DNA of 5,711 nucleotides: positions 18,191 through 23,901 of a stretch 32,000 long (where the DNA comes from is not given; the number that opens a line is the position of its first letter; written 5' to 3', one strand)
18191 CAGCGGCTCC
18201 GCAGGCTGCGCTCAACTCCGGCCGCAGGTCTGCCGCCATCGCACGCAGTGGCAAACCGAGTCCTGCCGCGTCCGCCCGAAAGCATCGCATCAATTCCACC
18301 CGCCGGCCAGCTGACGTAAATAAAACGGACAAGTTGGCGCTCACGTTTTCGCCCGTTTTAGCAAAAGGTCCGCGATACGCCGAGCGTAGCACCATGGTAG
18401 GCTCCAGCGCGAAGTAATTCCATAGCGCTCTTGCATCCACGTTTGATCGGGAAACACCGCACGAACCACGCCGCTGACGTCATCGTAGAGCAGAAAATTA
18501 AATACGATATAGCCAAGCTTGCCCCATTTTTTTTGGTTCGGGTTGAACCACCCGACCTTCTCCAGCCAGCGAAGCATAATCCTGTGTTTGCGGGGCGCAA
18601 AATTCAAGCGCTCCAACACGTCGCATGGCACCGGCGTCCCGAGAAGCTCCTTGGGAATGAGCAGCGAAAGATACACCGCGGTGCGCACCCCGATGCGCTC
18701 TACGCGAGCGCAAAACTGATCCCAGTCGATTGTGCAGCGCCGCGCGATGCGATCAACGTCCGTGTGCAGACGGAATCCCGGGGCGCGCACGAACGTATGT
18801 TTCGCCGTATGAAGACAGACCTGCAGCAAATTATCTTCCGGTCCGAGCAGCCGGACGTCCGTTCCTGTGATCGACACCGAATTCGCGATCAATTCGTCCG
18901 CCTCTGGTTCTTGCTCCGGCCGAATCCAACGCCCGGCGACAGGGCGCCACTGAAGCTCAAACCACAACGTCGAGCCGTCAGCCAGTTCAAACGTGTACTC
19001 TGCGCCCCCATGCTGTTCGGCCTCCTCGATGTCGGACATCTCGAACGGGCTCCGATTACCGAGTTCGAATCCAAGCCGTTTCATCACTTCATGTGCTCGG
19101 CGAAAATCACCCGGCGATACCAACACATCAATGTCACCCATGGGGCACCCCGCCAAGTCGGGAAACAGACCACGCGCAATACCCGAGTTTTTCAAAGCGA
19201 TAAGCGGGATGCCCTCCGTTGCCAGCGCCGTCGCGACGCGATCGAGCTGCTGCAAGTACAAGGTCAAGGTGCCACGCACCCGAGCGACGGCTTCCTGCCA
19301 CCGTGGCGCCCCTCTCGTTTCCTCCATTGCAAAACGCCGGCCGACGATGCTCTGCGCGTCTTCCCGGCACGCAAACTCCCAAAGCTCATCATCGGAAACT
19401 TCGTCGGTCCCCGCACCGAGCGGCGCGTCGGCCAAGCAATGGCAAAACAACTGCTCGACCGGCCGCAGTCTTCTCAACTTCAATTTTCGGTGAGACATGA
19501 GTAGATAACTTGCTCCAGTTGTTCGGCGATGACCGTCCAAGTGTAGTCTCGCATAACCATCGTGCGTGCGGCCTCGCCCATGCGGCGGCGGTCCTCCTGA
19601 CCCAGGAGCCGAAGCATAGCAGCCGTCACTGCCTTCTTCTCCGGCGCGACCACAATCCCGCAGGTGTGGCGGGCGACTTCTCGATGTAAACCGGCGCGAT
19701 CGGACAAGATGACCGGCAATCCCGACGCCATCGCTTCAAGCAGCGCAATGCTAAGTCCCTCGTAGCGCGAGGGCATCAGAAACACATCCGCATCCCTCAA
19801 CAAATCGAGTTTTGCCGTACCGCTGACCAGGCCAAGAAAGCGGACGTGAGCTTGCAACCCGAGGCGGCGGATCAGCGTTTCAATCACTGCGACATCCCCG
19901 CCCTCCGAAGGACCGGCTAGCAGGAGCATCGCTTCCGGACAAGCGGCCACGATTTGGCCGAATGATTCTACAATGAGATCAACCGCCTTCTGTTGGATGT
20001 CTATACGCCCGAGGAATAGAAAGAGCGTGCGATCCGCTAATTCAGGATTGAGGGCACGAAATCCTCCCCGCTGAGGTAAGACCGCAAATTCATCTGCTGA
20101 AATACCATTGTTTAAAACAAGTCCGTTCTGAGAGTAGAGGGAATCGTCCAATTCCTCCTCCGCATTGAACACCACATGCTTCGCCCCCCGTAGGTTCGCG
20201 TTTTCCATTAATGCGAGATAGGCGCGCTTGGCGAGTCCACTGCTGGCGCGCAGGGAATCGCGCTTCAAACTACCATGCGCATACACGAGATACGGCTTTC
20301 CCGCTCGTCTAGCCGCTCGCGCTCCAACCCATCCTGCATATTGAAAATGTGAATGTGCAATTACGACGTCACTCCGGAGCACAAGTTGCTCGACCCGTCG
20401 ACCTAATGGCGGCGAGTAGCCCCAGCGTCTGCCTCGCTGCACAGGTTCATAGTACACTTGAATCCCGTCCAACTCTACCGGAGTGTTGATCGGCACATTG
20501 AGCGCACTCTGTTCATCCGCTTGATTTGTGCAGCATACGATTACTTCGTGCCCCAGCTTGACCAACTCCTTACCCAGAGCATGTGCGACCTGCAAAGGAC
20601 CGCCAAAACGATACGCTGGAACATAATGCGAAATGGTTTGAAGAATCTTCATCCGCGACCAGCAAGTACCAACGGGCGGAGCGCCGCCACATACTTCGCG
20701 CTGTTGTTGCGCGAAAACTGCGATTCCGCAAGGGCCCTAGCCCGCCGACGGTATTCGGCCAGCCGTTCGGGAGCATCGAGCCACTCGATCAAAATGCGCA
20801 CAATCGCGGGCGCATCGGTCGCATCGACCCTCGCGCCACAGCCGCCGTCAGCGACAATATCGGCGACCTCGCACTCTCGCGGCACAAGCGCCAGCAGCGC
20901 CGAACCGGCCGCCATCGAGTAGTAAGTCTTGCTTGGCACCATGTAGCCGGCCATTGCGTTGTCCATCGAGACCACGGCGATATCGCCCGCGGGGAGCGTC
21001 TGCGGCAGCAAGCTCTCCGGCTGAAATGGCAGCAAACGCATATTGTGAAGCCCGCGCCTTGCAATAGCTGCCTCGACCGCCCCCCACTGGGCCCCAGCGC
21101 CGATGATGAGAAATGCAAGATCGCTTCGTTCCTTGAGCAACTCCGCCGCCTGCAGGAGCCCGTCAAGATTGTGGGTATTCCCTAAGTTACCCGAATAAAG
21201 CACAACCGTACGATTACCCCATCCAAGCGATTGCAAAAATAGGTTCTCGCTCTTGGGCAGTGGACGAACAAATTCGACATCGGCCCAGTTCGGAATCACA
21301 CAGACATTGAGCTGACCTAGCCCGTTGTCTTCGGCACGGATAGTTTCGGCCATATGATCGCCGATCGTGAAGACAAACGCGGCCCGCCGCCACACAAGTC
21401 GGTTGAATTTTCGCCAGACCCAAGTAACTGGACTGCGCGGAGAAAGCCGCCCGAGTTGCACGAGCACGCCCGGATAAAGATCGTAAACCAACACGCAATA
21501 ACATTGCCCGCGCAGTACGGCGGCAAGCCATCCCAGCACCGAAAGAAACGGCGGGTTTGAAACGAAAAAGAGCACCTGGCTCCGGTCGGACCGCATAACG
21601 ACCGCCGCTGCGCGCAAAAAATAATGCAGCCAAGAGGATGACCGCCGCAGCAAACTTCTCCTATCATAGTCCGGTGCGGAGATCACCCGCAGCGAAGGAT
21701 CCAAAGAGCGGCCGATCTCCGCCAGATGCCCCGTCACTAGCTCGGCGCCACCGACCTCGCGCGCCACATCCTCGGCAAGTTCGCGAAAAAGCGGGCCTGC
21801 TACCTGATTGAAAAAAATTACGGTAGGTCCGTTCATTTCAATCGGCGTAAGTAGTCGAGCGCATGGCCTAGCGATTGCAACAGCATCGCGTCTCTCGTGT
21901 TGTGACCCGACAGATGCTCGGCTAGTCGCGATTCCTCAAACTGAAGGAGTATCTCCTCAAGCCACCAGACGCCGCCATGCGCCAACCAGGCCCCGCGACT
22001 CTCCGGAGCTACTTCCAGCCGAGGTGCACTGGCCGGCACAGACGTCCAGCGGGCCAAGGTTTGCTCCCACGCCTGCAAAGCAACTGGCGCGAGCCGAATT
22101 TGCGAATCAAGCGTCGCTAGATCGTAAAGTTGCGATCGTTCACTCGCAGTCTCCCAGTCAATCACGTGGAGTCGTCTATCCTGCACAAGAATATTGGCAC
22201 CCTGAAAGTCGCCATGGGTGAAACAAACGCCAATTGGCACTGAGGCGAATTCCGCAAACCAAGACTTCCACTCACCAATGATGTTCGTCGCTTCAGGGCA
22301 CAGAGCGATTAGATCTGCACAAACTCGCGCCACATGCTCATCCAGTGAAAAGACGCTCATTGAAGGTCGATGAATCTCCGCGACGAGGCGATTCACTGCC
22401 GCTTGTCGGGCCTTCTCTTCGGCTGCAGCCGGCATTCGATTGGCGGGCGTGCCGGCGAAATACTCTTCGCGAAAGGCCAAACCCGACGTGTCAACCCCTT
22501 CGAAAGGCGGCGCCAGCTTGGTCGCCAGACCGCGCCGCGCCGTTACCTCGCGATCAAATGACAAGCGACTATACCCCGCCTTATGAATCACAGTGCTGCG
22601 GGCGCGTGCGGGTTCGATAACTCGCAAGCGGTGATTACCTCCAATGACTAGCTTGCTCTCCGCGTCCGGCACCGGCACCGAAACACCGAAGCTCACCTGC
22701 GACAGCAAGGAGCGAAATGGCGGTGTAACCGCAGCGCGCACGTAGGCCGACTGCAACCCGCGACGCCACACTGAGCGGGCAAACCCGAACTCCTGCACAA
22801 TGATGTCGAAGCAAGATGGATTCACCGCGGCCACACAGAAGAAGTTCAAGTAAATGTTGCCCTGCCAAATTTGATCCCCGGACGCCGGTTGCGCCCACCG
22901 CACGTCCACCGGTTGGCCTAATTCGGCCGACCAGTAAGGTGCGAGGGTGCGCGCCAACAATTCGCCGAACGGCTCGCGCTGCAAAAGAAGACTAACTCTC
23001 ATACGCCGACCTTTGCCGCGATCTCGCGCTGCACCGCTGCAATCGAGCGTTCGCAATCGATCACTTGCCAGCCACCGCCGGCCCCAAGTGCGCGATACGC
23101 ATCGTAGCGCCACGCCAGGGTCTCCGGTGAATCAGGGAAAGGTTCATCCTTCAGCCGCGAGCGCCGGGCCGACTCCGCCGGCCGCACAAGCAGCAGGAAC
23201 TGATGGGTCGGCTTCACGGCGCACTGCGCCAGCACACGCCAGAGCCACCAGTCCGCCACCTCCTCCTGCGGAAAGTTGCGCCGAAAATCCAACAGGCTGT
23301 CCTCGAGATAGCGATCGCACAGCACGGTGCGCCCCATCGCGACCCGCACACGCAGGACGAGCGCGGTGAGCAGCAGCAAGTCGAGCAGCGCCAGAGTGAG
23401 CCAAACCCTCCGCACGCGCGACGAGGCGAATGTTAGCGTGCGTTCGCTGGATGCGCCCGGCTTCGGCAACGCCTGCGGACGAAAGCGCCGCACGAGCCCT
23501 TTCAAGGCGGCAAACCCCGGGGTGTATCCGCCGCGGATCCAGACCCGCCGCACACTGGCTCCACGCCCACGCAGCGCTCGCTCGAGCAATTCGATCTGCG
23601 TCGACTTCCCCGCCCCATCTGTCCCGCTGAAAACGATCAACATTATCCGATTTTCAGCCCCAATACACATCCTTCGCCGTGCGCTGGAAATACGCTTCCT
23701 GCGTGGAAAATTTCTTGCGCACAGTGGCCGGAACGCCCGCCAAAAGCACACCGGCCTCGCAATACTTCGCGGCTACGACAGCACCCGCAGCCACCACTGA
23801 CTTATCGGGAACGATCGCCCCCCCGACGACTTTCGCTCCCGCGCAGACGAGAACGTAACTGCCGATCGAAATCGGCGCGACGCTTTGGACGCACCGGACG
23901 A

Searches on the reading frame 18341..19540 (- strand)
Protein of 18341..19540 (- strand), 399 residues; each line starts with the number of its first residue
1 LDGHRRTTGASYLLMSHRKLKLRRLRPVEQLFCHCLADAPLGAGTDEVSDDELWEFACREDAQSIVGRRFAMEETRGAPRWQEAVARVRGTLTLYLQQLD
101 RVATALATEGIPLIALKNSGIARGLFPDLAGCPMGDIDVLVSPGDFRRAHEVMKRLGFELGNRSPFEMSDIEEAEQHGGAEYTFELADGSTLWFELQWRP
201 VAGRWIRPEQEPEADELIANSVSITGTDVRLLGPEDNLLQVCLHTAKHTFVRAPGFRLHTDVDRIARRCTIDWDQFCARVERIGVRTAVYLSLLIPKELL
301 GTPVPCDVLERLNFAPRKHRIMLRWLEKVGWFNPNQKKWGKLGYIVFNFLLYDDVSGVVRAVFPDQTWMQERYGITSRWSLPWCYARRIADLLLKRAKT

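Call 8: search_protein_families(library=pfam, proteins=[window:18341-19540:-], max_evalue=0.01)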
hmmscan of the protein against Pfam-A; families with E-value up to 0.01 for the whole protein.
window:18341-19540:- (399 aa): 1 family
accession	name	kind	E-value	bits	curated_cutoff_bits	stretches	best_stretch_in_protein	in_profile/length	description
PF14907.12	NTP_transf_5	-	4.6e-44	151.3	31.2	1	79-301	40-249/249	Uncharacterised nucleotidyltransferase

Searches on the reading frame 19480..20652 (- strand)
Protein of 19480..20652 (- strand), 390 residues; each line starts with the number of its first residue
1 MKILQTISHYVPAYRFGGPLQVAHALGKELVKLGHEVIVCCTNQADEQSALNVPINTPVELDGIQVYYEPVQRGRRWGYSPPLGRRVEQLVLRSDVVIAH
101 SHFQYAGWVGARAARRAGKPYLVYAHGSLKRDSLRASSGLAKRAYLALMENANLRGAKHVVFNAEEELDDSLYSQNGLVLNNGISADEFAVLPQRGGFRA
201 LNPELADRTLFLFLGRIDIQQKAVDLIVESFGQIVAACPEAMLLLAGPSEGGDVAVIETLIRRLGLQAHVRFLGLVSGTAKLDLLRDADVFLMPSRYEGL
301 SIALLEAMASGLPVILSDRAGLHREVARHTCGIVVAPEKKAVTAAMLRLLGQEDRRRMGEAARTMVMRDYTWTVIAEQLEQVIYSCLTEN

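Call 8: search_protein_families(library=pfam, proteins=[window:19480-20652:-], max_evalue=0.01)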
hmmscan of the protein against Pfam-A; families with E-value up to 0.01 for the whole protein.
window:19480-20652:- (390 aa): 7 families
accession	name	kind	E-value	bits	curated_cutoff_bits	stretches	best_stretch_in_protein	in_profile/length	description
PF00534.26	Glycos_transf_1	-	7e-32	110.8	26.4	1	206-364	13-171/172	Glycosyl transferases group 1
PF13692.12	Glyco_trans_1_4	-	6.2e-29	101.5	27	1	210-350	3-140/142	Glycosyl transferases group 1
PF13579.12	Glyco_trans_4_4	-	3.5e-19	70.1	29.7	1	17-170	1-141/158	Glycosyl transferase 4-like domain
PF13439.12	Glyco_transf_4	-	2.9e-18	66.9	28.5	1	17-170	2-147/170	Glycosyltransferase Family 4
PF20706.3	GT4-conflict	-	1.1e-16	61.2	26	1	203-364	192-353/385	Family 4 Glycosyltransferase in conflict systems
PF13524.12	Glyco_trans_1_2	-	1.3e-08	35.3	25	1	269-380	28-143/144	Glycosyl transferase-like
PF03033.26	Glyco_transf_28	-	0.009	16.5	26.2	0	17-59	9-53/139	Glycosyltransferase family 28 N-terminal domain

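Call 82: search_protein_families(library=ncbifam, proteins=[window:19480-20652:-], max_evalue=0.00001)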
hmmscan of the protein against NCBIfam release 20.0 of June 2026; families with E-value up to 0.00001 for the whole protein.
window:19480-20652:- (390 aa): 36 families (the best 25 are shown)
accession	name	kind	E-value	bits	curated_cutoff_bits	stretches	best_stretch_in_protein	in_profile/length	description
NF038295.1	EPS_HpsP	equivalog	1.5e-52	178.9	550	1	3-382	2-383/388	hormogonium polysaccharide biosynthesis glycosyltransferase HpsP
NF046085.1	XrtY_assoc_Gly1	equivalog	2.2e-34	119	400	1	1-380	1-378/387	XrtY-associated glycosyltransferase XYAG1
NF041876.1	EPS_EpsE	equivalog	5.2e-24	85.2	400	1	213-379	219-389/389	exopolysaccharide biosynthesis GT4 family glycosyltransferase EpsE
TIGR04047.1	MSMEG_0565_glyc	hypoth_equivalog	6.6e-23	81.4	259.85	1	173-378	157-366/373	MSMEG_0565 family glycosyltransferase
TIGR03449.1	mycothiol_MshA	equivalog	3.2e-22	79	462.5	1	98-383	105-400/406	D-inositol-3-phosphate glycosyltransferase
TIGR03088.1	stp2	hypoth_equivalog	6.1e-21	74.9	409.05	1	180-382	165-369/374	TIGR03088 family PEP-CTERM/XrtA system glycosyltransferase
TIGR03999.1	thiol_BshA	equivalog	8.5e-21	74.3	273.7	1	222-383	212-370/375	N-acetyl-alpha-D-glucosaminyl L-malate synthase BshA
TIGR02149.1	glgA_Coryne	subfamily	2.8e-19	69.5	302.4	1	91-382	76-386/391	glycogen synthase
NF041010.1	glycosy_Agl16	equivalog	1.1e-16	60.7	575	1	25-382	23-347/352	glycosylation protein Agl16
NF053787.1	GlcN_PG_synth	equivalog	3.1e-16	59.2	480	1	92-381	81-354/361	N-acetylglucosaminyl phosphatidylglycerol synthase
NF038229.1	Glyco4_Geo_Pelo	equivalog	8.9e-16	57.8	400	1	102-384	63-334/338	GPMC system family 4 glycosyltransferase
TIGR04157.1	glyco_rSAM_CFB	subfamily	1.1e-15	57.5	400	1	206-382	225-405/406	TIGR04157 family glycosyltransferase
TIGR04063.1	stp3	hypoth_equivalog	2.6e-15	56.2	442.05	1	75-382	72-391/397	TIGR04063 family PEP-CTERM/XrtA system glycosyltransferase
NF012028.0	PRK15484.1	subfamily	1.7e-14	53.8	618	1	179-385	165-377/380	lipopolysaccharide N-acetylglucosaminyltransferase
NF038011.1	PelF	equivalog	1.1e-12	47.8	100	1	168-378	273-484/489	GT4 family glycosyltransferase PelF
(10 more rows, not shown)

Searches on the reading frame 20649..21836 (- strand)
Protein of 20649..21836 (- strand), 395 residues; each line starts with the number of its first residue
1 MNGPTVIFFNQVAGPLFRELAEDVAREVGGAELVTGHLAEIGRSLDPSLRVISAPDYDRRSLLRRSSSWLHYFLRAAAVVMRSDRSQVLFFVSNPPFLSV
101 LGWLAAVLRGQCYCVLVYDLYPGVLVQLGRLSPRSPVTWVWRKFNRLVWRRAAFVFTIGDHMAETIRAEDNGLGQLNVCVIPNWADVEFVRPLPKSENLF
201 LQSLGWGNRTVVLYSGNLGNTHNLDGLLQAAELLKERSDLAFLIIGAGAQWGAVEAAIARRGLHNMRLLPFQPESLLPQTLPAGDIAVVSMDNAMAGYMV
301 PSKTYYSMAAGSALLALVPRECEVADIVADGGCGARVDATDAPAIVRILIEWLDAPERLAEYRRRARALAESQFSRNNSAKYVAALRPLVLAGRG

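Call 8: search_protein_families(library=pfam, proteins=[window:20649-21836:-], max_evalue=0.01)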
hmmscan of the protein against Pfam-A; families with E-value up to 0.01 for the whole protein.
window:20649-21836:- (395 aa): 3 families
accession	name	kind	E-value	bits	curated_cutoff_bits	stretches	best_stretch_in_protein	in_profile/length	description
PF00534.26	Glycos_transf_1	-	8.3e-13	48.7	26.4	1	207-367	13-170/172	Glycosyl transferases group 1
PF13692.12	Glyco_trans_1_4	-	8.6e-13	49.2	27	1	210-353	2-140/142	Glycosyl transferases group 1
PF13579.12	Glyco_trans_4_4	-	1.6e-09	38.7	29.7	1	17-184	7-158/158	Glycosyl transferase 4-like domain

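Call 82: search_protein_families(library=ncbifam, proteins=[window:20649-21836:-], max_evalue=0.00001)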
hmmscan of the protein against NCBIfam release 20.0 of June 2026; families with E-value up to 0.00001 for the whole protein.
window:20649-21836:- (395 aa): 5 families
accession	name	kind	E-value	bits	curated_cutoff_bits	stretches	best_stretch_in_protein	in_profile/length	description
NF007640.0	PRK10307.1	subfamily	4.4e-37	128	276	1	87-378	108-395/411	WcaI family glycosyltransferase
TIGR04007.1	wcaI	equivalog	7.2e-22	77.6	800.45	1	141-379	163-397/407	colanic acid biosynthesis glycosyltransferase WcaI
TIGR04063.1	stp3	hypoth_equivalog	1.7e-11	43.6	442.05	1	134-380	140-385/397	TIGR04063 family PEP-CTERM/XrtA system glycosyltransferase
TIGR03088.1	stp2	hypoth_equivalog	2.6e-08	33.3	409.05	1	181-381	165-364/374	TIGR03088 family PEP-CTERM/XrtA system glycosyltransferase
NF041876.1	EPS_EpsE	equivalog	1.2e-06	28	400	1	147-382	157-388/389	exopolysaccharide biosynthesis GT4 family glycosyltransferase EpsE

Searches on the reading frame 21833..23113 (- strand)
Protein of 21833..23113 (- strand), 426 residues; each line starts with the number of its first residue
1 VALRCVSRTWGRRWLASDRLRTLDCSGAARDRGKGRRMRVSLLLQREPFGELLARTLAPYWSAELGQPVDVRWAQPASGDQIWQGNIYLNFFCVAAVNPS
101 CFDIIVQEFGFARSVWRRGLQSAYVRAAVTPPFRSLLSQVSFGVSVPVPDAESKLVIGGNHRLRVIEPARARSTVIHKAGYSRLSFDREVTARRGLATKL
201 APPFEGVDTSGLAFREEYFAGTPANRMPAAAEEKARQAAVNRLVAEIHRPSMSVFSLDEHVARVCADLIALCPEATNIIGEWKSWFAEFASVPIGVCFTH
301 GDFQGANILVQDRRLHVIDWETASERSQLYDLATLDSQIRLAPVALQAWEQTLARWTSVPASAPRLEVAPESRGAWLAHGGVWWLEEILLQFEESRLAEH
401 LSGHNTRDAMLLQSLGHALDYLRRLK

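Call 8: search_protein_families(library=pfam, proteins=[window:21833-23113:-], max_evalue=0.01)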
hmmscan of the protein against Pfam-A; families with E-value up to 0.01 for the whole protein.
window:21833-23113:- (426 aa): 3 families
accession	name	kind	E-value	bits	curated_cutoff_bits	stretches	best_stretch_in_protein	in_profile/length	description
PF19974.5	TCAD9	-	4.6e-08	33.1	40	1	298-353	299-356/429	Ternary complex associated domain 9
PF01636.29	APH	-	1.2e-06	28.9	23.2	1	282-335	154-209/239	Phosphotransferase enzyme family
PF01633.27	Choline_kinase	-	0.00014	21.8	29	1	278-333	147-201/300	Choline/ethanolamine kinase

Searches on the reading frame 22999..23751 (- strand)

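Call 92: search_protein_families(library=pfam, proteins=[window:22999-23751:-], max_evalue=0.0001)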
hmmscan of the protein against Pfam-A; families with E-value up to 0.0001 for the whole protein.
window:22999-23751:- (250 aa): 1 family
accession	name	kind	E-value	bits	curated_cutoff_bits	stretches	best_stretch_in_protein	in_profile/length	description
PF02223.23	Thymidylate_kin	-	2.7e-10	40.7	27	0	128-244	68-185/185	Thymidylate kinase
